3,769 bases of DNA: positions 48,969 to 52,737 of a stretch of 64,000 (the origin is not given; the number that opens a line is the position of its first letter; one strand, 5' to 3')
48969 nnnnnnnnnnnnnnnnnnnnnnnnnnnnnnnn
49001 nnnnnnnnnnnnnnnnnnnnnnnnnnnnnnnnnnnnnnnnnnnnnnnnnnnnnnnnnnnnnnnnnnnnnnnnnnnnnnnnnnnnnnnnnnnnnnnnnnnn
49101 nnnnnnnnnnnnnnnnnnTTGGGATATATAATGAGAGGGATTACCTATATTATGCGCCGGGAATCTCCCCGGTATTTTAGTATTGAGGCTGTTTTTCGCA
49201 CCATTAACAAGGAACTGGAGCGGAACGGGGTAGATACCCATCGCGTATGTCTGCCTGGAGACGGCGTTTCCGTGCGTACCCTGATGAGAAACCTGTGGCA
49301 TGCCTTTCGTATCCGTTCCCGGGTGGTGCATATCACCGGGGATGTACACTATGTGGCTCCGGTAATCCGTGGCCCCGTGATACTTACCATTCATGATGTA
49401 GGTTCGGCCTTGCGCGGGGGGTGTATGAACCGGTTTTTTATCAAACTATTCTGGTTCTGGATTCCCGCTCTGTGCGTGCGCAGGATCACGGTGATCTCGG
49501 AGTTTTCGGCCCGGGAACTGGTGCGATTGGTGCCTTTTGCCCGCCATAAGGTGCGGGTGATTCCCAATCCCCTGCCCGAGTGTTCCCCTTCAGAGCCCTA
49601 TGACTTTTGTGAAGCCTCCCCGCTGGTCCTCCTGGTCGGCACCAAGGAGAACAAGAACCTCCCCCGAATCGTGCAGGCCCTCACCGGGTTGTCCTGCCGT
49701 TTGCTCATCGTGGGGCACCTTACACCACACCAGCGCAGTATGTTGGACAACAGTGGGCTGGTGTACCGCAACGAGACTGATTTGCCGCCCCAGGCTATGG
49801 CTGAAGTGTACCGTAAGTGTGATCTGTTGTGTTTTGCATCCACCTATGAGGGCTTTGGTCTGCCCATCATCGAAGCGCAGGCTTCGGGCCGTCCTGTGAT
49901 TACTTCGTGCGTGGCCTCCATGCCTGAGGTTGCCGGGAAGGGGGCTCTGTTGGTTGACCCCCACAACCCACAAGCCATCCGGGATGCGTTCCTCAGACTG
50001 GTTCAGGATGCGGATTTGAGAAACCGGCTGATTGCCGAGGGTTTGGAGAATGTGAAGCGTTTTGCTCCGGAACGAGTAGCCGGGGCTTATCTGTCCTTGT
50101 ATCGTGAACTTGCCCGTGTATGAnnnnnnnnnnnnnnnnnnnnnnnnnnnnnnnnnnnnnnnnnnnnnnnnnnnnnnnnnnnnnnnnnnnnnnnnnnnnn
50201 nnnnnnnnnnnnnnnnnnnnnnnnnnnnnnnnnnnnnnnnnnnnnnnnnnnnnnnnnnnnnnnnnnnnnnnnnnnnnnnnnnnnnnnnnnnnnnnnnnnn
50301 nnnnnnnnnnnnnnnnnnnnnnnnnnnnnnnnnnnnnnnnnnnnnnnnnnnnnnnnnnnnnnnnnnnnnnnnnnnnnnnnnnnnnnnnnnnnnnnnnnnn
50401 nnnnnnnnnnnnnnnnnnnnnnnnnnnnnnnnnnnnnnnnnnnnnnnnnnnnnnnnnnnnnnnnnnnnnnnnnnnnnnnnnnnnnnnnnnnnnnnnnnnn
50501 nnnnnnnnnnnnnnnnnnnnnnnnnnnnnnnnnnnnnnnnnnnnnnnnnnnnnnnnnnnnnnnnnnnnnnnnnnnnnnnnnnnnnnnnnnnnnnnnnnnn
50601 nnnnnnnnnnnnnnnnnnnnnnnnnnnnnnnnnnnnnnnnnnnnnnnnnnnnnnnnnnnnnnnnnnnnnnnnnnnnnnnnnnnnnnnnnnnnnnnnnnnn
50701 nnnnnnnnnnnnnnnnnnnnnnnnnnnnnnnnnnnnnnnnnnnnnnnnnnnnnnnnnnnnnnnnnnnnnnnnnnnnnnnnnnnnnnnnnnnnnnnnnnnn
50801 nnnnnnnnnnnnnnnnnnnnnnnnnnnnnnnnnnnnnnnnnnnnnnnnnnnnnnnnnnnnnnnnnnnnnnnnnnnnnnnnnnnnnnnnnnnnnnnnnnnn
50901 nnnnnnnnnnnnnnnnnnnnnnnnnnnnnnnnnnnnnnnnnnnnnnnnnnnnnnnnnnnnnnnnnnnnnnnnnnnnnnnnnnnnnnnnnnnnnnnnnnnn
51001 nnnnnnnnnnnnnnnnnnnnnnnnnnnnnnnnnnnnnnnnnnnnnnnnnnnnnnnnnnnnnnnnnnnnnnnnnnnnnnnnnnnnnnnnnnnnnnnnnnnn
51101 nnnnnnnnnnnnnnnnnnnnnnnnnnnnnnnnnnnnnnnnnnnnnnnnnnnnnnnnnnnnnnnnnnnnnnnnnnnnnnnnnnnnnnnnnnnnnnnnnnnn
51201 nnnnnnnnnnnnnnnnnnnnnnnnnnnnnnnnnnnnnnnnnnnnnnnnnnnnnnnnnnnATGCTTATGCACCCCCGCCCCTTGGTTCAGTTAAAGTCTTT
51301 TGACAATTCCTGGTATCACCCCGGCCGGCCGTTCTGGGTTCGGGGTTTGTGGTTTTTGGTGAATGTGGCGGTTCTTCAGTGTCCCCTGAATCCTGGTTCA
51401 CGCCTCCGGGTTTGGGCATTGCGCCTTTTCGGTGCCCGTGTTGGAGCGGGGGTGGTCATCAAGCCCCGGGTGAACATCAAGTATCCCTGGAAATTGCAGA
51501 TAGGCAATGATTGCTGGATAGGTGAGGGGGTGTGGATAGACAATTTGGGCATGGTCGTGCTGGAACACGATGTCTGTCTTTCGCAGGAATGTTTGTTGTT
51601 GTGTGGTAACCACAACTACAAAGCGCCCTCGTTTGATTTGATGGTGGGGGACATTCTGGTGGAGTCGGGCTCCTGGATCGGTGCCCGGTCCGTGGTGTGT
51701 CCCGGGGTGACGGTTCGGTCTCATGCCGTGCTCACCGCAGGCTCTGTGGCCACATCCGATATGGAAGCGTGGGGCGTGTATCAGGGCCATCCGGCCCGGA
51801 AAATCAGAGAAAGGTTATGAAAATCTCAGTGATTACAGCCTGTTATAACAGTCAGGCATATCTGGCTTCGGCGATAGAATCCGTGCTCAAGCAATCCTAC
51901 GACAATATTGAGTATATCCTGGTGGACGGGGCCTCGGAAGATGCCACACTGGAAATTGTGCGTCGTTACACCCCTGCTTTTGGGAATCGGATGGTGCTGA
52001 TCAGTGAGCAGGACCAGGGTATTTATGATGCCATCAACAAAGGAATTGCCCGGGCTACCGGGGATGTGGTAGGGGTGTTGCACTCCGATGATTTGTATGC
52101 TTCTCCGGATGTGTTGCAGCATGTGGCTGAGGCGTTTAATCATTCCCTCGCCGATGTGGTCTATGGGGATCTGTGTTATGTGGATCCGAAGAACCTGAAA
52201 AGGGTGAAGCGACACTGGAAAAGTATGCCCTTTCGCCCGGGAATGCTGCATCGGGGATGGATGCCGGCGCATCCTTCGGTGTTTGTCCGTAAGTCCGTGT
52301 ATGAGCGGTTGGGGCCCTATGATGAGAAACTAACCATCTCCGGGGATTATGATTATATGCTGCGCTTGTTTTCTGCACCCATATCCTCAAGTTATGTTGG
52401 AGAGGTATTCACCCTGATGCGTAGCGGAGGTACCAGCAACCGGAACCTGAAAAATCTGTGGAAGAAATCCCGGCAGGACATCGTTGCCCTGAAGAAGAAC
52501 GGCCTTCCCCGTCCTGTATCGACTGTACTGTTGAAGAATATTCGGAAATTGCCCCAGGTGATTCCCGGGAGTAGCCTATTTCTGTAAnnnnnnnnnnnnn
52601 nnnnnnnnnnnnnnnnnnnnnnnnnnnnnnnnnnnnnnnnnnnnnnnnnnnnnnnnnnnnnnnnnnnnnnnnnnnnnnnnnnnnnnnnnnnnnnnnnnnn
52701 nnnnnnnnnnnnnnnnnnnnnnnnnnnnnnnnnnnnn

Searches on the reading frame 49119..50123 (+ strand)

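Call 69: search_protein_families(library=pfam, proteins=[window:49119-50123:+], max_evalue=0.0001)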
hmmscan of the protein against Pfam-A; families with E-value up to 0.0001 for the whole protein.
window:49119-50123:+ (334 aa): 4 families
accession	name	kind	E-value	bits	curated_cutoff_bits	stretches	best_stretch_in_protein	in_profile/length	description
PF13692.12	Glyco_trans_1_4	-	2.4e-20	73.7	27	1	170-297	4-142/142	Glycosyl transferases group 1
PF00534.26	Glycos_transf_1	-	1.7e-19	70.4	26.4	1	168-308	16-169/172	Glycosyl transferases group 1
PF13439.12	Glyco_transf_4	-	1.5e-07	32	28.5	1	55-151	63-165/170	Glycosyltransferase Family 4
PF13579.12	Glyco_trans_4_4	-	1.5e-06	29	29.7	1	32-150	34-157/158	Glycosyl transferase 4-like domain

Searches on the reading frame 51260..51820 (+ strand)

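Call 69: search_protein_families(library=pfam, proteins=[window:51260-51820:+], max_evalue=0.0001)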
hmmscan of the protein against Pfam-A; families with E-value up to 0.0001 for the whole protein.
window:51260-51820:+ (186 aa): 2 families
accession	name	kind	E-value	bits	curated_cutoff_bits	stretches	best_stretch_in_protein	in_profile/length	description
PF00132.30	Hexapep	-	2.6e-08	33.6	27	0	133-163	3-33/36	Bacterial transferase hexapeptide (six repeats)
PF14602.12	Hexapep_2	-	1.1e-06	28.7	27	0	134-163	4-31/34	Hexapeptide repeat of succinyl-transferase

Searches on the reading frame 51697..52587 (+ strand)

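Call 69: search_protein_families(library=pfam, proteins=[window:51697-52587:+], max_evalue=0.0001)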
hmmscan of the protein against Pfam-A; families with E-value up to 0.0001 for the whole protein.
window:51697-52587:+ (296 aa): 3 families
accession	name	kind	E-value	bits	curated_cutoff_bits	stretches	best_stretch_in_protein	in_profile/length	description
PF00535.33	Glycos_transf_2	-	4.7e-29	101.9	23.3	1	44-182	1-140/168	Glycosyl transferase family 2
PF13641.12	Glyco_tranf_2_3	-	1.6e-14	54.9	27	1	43-239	3-209/230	Glycosyltransferase like family 2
PF10111.15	Glyco_tranf_2_2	-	6.3e-09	36.2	27.3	1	54-226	13-201/276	Glycosyltransferase like family 2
